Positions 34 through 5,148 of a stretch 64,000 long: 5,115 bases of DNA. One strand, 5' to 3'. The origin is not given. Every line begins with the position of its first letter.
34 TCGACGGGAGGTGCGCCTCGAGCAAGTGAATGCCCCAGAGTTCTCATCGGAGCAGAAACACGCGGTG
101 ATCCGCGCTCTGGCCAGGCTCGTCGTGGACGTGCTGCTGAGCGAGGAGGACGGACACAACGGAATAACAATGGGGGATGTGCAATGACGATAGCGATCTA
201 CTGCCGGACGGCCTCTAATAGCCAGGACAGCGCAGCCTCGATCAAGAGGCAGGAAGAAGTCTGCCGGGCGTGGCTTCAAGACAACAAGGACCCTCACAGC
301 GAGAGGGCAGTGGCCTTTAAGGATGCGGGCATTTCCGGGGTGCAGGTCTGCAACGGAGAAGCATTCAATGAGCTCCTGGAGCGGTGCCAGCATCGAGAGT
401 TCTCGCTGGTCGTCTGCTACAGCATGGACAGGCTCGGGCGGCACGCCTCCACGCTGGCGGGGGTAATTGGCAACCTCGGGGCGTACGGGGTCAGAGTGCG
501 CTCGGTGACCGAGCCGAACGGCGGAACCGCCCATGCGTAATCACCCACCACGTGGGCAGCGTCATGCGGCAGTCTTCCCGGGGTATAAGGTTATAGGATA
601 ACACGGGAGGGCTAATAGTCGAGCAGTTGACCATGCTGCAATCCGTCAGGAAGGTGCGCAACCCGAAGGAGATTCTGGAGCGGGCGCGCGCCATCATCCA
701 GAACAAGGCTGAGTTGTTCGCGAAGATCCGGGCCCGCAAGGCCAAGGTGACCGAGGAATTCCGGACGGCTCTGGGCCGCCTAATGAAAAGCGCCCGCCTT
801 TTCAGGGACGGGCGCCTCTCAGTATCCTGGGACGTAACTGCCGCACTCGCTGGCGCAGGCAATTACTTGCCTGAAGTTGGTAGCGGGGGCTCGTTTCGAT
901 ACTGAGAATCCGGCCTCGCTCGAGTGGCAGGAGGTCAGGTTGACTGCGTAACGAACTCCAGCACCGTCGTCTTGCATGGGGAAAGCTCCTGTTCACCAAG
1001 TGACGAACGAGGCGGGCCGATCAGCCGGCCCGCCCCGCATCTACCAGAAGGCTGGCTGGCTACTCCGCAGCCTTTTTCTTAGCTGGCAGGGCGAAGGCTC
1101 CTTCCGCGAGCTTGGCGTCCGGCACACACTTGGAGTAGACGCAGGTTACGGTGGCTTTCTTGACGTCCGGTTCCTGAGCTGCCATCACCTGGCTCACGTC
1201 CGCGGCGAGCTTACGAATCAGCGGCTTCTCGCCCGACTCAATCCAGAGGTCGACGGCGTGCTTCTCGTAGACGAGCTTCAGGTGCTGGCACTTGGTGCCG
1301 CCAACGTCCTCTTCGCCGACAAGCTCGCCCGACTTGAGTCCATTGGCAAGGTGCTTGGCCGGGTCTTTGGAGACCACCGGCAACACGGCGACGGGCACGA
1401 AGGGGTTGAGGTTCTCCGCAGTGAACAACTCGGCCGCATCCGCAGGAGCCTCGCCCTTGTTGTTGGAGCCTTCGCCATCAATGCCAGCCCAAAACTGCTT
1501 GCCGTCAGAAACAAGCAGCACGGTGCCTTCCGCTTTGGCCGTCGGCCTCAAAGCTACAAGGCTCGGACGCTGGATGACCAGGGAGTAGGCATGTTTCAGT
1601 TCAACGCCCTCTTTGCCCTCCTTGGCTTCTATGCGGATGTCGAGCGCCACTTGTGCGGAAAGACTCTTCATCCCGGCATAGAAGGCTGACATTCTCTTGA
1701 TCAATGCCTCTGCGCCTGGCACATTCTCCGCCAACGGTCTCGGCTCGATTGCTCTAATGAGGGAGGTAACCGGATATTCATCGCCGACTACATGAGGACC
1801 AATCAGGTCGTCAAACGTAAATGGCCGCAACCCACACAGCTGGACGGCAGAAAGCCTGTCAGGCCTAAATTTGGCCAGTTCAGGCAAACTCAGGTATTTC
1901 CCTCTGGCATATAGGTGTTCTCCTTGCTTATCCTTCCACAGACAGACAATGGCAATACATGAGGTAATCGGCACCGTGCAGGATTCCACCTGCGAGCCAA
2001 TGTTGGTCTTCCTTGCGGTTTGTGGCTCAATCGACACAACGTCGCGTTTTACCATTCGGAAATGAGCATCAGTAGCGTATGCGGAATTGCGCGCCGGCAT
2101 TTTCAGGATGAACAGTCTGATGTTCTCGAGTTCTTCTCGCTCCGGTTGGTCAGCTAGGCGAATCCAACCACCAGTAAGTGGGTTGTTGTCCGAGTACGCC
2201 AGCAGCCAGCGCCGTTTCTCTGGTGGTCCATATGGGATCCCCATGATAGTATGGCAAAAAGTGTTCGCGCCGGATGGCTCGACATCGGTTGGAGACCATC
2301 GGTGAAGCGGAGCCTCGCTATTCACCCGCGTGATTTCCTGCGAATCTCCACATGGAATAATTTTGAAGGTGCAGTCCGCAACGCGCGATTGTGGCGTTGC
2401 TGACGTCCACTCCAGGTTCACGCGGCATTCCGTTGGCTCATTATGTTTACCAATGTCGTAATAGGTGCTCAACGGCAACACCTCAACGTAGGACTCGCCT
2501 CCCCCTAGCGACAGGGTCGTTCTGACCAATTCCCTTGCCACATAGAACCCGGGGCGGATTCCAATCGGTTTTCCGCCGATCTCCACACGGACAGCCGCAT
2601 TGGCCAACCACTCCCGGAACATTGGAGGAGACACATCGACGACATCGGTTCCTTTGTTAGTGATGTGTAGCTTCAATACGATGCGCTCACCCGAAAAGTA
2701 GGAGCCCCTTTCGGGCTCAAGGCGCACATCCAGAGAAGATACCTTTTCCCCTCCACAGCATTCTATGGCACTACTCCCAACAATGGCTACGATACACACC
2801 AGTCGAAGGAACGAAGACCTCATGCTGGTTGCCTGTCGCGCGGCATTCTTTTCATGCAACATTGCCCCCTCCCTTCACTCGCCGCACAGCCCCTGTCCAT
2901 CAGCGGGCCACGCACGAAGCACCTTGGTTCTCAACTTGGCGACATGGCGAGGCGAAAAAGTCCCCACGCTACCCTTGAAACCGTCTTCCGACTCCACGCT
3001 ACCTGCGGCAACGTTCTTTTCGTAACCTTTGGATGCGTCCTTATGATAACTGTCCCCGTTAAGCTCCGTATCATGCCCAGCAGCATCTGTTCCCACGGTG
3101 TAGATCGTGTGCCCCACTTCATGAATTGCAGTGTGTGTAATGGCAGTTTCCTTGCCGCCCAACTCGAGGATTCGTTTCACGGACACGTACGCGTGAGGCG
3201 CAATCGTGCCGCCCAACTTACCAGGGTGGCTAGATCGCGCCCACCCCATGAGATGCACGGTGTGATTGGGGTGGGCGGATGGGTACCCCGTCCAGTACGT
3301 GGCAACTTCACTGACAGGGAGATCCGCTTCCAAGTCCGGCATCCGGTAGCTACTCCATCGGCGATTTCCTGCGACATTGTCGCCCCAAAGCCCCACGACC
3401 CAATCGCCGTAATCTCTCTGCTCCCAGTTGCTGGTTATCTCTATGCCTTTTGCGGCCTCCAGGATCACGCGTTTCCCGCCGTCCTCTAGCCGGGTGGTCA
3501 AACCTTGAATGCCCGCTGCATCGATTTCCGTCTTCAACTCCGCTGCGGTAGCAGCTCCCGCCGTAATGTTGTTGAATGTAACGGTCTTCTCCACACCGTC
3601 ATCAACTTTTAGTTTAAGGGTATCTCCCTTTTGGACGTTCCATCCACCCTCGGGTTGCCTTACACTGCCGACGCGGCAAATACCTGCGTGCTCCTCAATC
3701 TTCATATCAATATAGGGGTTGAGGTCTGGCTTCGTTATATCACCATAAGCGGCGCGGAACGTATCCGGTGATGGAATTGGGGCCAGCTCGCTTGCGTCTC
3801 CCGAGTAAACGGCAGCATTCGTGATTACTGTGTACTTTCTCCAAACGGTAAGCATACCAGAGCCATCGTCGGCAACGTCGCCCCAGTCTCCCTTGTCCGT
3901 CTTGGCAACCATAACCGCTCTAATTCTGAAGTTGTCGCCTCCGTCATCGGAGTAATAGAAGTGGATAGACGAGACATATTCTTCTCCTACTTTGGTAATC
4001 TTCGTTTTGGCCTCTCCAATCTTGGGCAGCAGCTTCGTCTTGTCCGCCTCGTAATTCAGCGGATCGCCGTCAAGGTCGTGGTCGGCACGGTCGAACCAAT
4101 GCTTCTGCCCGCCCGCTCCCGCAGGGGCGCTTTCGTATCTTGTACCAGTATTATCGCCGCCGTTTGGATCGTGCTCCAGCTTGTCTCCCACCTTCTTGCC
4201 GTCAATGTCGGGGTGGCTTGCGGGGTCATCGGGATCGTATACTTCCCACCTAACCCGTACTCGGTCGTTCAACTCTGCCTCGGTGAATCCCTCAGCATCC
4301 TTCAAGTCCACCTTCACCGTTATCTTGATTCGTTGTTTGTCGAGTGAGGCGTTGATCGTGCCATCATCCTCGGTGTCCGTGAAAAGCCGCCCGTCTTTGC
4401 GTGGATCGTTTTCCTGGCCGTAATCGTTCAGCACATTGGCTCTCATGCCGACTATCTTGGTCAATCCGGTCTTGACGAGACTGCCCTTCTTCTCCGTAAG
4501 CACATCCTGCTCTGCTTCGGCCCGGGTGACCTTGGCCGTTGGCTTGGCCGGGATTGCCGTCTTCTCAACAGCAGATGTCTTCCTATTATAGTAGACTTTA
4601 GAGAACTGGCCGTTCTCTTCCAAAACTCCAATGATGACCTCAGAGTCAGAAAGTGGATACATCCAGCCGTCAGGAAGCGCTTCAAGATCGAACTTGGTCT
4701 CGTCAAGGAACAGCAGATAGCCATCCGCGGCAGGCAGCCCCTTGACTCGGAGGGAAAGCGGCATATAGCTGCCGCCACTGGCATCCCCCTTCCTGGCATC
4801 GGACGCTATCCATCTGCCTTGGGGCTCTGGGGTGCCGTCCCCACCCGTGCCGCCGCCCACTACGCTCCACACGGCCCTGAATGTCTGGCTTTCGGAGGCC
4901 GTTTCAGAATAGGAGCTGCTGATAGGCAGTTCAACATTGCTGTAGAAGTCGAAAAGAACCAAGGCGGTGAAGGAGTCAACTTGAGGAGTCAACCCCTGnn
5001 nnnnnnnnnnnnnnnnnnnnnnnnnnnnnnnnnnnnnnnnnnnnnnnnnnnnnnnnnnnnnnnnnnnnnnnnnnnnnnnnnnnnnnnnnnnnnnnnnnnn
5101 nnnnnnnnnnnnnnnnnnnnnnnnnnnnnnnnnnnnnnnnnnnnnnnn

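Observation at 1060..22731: Cluster of giant Sec-exported proteins with swapped C-termini, each followed by exported partner genes (polymorphic effector/immunity-like)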

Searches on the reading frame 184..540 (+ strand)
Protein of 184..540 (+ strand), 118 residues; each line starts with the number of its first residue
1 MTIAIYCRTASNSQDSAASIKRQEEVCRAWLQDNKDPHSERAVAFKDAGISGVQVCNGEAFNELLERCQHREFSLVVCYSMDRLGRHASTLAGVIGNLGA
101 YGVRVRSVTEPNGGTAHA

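Call 9: search_protein_families(library=pfam, proteins=[window:184-540:+], max_evalue=0.001)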
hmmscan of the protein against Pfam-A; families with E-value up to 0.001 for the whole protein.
window:184-540:+ (118 aa): 1 family
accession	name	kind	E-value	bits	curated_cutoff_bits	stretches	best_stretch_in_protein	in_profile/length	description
PF00239.26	Resolvase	-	1.2e-16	61.6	23.3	1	3-110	1-101/145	Resolvase, N terminal domain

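Call 37: find_encoding_contigs(protein=window:184-540:+, flank=10000, max_places=6)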
Protein window:184-540:+ (118 aa): 2 contigs read that carry it; 2 places shown.
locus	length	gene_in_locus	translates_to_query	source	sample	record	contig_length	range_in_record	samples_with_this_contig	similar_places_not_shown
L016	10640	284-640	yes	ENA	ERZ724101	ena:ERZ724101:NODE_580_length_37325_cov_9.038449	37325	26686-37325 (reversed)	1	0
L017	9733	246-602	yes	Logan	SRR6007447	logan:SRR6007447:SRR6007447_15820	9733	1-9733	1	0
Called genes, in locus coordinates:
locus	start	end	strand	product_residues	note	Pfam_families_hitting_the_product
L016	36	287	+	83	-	-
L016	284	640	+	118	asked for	PF00239:Resolvase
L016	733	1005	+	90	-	-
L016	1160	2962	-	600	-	PF09865:DUF2092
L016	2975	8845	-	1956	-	PF13229:Beta_helix, PF01436:NHL, PF01436:NHL, PF01436:NHL (weak), PF08450:SGL (weak), PF01436:NHL, PF17170:DUF5128 (weak), PF01436:NHL (weak), +5 more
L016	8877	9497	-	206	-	-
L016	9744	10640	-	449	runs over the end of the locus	-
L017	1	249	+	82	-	?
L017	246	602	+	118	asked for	PF00239:Resolvase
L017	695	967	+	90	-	-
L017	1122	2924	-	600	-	PF09865:DUF2092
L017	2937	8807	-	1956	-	PF13229:Beta_helix, PF01436:NHL, PF01436:NHL, PF01436:NHL (weak), PF08450:SGL (weak), PF01436:NHL, PF17170:DUF5128 (weak), PF01436:NHL (weak), +5 more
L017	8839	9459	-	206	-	-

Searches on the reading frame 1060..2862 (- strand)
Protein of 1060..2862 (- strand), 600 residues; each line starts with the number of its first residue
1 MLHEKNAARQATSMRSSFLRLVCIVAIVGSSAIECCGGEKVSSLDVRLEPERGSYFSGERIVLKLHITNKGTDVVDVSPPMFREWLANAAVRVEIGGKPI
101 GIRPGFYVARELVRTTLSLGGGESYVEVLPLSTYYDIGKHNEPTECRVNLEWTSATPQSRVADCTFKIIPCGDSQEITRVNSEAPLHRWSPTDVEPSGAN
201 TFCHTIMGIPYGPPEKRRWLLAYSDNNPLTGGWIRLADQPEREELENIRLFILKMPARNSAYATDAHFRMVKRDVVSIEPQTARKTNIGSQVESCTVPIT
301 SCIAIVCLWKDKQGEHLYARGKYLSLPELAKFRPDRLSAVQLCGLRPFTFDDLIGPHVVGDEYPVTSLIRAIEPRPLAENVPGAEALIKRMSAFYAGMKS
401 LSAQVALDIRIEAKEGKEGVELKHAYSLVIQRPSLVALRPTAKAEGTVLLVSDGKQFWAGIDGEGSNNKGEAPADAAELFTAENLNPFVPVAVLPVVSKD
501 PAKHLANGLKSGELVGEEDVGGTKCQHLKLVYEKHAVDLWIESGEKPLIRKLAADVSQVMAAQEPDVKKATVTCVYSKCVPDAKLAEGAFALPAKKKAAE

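Call 4: search_protein_families(library=pfam, proteins=[window:1060-2862:-], max_evalue=0.01)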
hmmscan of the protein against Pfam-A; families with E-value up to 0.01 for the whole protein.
window:1060-2862:- (600 aa): 1 family
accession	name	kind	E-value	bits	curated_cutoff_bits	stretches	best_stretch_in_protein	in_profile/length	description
PF09865.15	DUF2092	-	5.9e-19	68.7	21.2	1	384-554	1-169/212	Predicted periplasmic protein (DUF2092)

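Call 31: find_encoding_contigs(protein=window:1060-2862:-, flank=10000, max_places=4)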
Protein window:1060-2862:- (600 aa): 2 contigs read that carry it; 2 places shown.
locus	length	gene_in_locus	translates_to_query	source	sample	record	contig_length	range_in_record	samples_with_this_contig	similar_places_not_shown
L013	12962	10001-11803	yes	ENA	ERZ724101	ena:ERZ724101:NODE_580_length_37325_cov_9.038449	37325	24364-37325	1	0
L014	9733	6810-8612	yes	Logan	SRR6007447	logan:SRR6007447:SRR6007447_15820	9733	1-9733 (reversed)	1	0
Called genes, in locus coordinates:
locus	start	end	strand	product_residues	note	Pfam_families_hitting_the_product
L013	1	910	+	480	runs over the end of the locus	PF13646:HEAT_2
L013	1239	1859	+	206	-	PF13646:HEAT_2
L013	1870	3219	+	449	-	-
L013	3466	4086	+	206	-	-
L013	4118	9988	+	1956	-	PF13229:Beta_helix, PF01436:NHL, PF01436:NHL, PF01436:NHL (weak), PF08450:SGL (weak), PF01436:NHL, PF17170:DUF5128 (weak), PF01436:NHL (weak), +5 more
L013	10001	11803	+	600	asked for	PF09865:DUF2092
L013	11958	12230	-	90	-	-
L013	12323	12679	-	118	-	PF00239:Resolvase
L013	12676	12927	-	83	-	-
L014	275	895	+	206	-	-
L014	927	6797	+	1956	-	PF13229:Beta_helix, PF01436:NHL, PF01436:NHL, PF01436:NHL (weak), PF08450:SGL (weak), PF01436:NHL, PF17170:DUF5128 (weak), PF01436:NHL (weak), +5 more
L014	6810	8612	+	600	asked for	PF09865:DUF2092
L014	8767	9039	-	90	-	-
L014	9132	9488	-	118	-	PF00239:Resolvase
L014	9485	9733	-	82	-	?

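Call 56: search_protein_families(library=ncbifam, proteins=[window:1060-2862:-], max_evalue=1)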
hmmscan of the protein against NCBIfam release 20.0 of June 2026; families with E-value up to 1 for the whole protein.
window:1060-2862:- (600 aa): 0 families

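Call 61: find_related_loci(query=window:1060-2862:-, collection=viral_contigs, flank=10000)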
Query window:1060-2862:- (600 aa) in viral_contigs; peptide patterns used: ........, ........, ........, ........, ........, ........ (x = any residue, [..] = any of these).
1 stretches matched a pattern, but none encodes a relative of the query by tblastn (E <= 1e-3).

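Call 90: search_protein_families(library=phrogs, proteins=[window:1060-2862:-], max_evalue=0.01)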
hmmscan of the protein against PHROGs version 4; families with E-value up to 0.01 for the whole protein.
window:1060-2862:- (600 aa): 0 families

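Call 91: search_protein_families(library=padloc, proteins=[window:1060-2862:-], max_evalue=0.01)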
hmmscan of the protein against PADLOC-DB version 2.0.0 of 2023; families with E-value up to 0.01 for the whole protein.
window:1060-2862:- (600 aa): 0 families

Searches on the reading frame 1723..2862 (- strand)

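Call 40: search_protein_families(library=pfam, proteins=[window:1723-2862:-], max_evalue=1)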
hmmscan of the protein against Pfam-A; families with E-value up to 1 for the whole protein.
window:1723-2862:- (380 aa): 1 family
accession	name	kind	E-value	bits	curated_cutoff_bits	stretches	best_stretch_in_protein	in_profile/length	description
PF04686.18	SsgA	-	0.17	12.2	25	0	44-96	47-96/98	Streptomyces sporulation and cell division protein, SsgA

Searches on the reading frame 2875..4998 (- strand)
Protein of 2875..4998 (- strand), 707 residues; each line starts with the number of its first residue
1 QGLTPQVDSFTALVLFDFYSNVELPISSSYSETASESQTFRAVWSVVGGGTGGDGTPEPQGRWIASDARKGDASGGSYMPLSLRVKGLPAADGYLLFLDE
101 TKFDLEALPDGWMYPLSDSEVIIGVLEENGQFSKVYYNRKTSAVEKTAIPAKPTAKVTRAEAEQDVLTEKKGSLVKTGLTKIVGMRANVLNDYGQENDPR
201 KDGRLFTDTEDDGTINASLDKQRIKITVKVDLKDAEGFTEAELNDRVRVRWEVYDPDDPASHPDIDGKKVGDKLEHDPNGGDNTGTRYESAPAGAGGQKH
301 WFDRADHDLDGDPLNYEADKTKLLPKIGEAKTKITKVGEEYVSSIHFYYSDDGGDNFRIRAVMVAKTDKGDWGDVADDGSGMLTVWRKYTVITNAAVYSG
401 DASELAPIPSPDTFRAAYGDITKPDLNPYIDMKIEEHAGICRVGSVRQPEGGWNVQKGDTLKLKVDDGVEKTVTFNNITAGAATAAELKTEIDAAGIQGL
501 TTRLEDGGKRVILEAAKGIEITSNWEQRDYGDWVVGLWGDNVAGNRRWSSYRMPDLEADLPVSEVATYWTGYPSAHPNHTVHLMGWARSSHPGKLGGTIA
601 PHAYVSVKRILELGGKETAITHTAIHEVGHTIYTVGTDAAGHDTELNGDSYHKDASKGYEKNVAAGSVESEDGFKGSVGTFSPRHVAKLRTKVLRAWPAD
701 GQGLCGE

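Call 40: search_protein_families(library=pfam, proteins=[window:2875-4998:-], max_evalue=1)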
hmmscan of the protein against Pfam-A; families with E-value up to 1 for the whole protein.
window:2875-4998:- (707 aa): 1 family
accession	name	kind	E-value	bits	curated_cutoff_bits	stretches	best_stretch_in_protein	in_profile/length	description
PF00963.24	Cohesin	-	0.32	11.6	24.1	0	459-495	7-42/139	Cohesin domain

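Call 56: search_protein_families(library=ncbifam, proteins=[window:2875-4998:-], max_evalue=1)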
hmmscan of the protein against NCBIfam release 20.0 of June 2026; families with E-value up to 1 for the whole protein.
window:2875-4998:- (707 aa): 1 family
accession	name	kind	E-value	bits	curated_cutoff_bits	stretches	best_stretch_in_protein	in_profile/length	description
NF009400.1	PRK12765.1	equivalog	0.043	12.3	448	1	472-521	436-486/596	flagellar filament capping protein FliD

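Call 62: find_related_loci(query=window:2875-4998:-, collection=viral_contigs, flank=10000)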
Query window:2875-4998:- (707 aa) in viral_contigs; peptide patterns used: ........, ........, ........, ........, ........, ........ (x = any residue, [..] = any of these).
1 stretches matched a pattern, but none encodes a relative of the query by tblastn (E <= 1e-3).

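Call 74: search_solved_structures(query=window:2875-4998:-, max_evalue=10, show_alignments=1)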
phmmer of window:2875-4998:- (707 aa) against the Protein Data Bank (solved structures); distinct sequences matched with E-value up to 10: 0.
